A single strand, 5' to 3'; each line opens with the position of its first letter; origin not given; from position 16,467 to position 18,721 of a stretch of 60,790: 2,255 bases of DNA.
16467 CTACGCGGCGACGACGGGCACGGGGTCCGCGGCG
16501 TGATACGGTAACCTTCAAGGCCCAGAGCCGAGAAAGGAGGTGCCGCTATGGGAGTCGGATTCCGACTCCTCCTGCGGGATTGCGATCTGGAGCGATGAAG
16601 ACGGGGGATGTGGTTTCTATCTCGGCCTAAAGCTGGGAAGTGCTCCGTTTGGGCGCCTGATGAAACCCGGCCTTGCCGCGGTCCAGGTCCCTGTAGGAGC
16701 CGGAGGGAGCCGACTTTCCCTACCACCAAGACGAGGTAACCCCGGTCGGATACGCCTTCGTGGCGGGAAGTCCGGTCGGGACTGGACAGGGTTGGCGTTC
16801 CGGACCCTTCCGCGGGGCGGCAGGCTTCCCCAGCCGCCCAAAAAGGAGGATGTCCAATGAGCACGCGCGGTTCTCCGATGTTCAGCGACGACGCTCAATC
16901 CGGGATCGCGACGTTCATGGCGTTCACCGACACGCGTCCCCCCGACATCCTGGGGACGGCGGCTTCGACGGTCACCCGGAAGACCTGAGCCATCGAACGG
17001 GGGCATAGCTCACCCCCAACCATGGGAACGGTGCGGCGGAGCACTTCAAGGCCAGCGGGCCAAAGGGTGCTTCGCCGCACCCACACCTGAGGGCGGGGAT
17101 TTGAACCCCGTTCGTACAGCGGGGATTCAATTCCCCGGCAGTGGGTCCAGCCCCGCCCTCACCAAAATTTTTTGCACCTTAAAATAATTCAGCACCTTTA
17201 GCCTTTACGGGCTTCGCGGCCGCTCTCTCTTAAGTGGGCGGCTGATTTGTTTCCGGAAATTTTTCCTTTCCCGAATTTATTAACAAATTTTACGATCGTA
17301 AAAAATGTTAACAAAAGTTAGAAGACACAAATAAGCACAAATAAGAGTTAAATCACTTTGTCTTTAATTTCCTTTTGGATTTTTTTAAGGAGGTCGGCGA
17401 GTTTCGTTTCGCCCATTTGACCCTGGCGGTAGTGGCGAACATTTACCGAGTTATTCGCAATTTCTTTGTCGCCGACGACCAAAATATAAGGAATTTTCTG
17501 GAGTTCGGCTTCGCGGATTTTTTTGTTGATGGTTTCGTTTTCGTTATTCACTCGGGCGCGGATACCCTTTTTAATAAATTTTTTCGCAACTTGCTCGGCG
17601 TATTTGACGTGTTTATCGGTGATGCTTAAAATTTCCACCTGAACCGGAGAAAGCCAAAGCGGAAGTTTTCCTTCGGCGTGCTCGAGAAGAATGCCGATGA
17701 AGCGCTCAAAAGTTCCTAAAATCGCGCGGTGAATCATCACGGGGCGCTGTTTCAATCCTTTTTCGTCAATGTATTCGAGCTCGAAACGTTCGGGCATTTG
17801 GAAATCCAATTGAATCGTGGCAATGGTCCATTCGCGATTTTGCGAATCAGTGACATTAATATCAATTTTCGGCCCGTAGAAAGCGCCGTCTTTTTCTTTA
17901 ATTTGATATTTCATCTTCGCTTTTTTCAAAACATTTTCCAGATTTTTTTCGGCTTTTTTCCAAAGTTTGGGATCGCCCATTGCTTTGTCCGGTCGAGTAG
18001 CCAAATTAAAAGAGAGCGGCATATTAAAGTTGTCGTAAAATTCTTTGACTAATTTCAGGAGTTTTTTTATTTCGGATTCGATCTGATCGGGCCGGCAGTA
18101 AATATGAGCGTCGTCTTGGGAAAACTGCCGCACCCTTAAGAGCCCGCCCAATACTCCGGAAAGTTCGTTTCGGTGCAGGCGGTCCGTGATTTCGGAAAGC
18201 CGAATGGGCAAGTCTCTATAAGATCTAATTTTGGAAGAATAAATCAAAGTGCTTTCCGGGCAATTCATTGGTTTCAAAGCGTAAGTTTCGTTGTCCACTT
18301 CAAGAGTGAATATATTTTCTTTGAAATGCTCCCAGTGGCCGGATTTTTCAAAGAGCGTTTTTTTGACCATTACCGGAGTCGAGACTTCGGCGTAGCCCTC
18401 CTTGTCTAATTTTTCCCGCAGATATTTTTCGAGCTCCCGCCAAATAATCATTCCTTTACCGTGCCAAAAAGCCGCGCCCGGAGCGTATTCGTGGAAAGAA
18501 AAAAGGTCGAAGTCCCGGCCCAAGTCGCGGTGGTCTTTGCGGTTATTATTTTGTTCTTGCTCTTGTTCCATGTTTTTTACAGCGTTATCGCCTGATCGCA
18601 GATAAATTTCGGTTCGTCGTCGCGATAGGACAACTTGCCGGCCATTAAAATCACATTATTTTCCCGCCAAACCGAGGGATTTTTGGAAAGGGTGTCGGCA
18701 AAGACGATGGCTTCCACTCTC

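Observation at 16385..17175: GC-rich 0.8-kb island between miaA and thrS with no credible protein: a large structured RNA or a mini-ORF cassette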

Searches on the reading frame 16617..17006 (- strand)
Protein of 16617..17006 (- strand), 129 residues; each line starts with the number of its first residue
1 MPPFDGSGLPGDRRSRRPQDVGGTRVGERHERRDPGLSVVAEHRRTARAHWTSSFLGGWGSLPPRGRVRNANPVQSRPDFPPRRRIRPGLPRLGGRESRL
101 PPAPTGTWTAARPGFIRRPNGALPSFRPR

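Call 38: search_protein_families(library=pfam, max_evalue=1, proteins=[window:16617-17006:-])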
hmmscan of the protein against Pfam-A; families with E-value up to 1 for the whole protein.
window:16617-17006:- (129 aa): 0 families

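Call 39: search_protein_families(library=ncbifam, max_evalue=1, proteins=[window:16617-17006:-])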
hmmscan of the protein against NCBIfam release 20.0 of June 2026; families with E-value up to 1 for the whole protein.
window:16617-17006:- (129 aa): 0 families

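Call 48: find_encoding_contigs(protein=window:16617-17006:-, flank=3000, max_places=10)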
Protein window:16617-17006:- (129 aa): no gene with exactly this product is on record in the collection.

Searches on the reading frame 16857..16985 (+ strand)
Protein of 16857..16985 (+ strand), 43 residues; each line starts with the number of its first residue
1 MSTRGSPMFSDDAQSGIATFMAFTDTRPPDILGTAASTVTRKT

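Call 25: find_homologous_proteins(query=window:16857-16985:+, max_evalue=10)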
Query seq(43 aa): no candidate shares three 5-residue words with the query. No homologue found.

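Call 38: search_protein_families(library=pfam, max_evalue=1, proteins=[window:16857-16985:+])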
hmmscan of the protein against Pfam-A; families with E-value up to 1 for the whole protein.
seq(43 aa): 0 families

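Call 39: search_protein_families(library=ncbifam, max_evalue=1, proteins=[window:16857-16985:+])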
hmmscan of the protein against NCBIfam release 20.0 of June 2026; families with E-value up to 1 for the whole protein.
seq(43 aa): 0 families

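Call 50: search_protein_representatives(protein=window:16857-16985:+)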
Query: 43 residues. Proteins with E-value up to 0.001 (for the whole library): 2; up to 1e-10: 0; up to 1e-30: 0. The best 2 are listed.
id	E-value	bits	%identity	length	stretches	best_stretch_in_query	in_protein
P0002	5.4e-09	50.2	47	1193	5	10-39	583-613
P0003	3.3e-05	38.7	38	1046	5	4-37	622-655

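Call 79: search_protein_families(library=phrogs, max_evalue=0.01, proteins=[window:16857-16985:+])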
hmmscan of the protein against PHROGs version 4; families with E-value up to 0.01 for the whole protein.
seq(43 aa): 0 families

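Call 81: search_protein_families(library=padloc, max_evalue=0.01, proteins=[window:16857-16985:+])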
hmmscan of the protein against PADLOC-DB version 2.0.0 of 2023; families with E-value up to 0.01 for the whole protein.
seq(43 aa): 0 families

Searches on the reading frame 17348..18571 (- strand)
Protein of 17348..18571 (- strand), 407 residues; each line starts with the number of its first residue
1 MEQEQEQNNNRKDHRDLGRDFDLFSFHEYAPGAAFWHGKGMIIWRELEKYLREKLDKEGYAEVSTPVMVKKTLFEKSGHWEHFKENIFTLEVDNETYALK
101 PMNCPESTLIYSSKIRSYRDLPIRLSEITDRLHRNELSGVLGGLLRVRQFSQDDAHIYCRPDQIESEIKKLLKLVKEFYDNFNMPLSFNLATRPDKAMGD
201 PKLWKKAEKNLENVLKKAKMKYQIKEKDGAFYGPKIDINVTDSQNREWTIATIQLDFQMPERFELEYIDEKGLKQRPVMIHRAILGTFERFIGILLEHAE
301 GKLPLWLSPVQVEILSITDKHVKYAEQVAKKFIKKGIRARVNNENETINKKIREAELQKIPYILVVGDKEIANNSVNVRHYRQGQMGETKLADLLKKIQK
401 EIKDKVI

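Call 40: search_protein_families(library=pfam, max_evalue=0.00001, proteins=[window:17348-18571:-])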
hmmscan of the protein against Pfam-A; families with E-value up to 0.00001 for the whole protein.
window:17348-18571:- (407 aa): 2 families
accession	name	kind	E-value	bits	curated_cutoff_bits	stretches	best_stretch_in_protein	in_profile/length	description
PF00587.30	tRNA-synt_2b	-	1.6e-45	155.8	29.3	1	88-298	1-178/179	tRNA synthetase class II core domain (G, H, P, S and T)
PF03129.25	HGTP_anticodon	-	4e-22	78.6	21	1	311-400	1-93/94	Anticodon binding domain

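Call 47: find_encoding_contigs(protein=window:17348-18571:-, flank=3000, max_places=10)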
Protein window:17348-18571:- (407 aa): 3 contigs read that carry it; 2 places shown.
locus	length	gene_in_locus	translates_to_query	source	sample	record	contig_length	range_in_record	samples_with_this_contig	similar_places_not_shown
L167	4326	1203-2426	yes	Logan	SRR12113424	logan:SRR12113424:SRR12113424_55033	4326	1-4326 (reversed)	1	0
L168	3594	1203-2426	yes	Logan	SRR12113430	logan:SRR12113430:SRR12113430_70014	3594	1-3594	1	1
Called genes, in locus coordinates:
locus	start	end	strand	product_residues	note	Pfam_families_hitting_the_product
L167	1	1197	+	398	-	?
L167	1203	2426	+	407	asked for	PF00587:tRNA-synt_2b, PF03129:HGTP_anticodon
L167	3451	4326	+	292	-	?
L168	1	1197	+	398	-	?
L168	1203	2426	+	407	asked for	PF00587:tRNA-synt_2b, PF03129:HGTP_anticodon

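Call 78: list_cluster_members(proteins=[window:17348-18571:-, window:13876-15378:+, P0001, window:22733-22942:+])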
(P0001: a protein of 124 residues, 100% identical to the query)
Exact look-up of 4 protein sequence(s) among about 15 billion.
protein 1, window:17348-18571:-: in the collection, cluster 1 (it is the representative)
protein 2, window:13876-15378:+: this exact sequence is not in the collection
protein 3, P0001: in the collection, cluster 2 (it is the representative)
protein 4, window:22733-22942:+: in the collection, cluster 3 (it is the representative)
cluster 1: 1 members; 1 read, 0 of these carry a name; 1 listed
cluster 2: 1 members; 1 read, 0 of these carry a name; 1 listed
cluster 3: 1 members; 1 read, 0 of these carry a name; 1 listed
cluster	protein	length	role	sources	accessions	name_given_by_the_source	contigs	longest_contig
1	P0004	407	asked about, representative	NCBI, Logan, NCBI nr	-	-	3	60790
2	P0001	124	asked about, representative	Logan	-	-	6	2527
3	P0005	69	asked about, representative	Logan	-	-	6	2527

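Call 79: search_protein_families(library=phrogs, max_evalue=0.01, proteins=[P0005])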
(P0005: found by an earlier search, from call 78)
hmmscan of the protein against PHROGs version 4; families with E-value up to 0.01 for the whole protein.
P0005 (69 aa): 0 families

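Call 81: search_protein_families(library=padloc, max_evalue=0.01, proteins=[P0005])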
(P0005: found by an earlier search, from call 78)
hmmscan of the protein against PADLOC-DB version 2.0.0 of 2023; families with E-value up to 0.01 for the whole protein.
P0005 (69 aa): 1 family
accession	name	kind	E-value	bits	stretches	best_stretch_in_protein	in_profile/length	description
PDLC04850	PDC-S05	-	0.0085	14.4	1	12-56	33-76/86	-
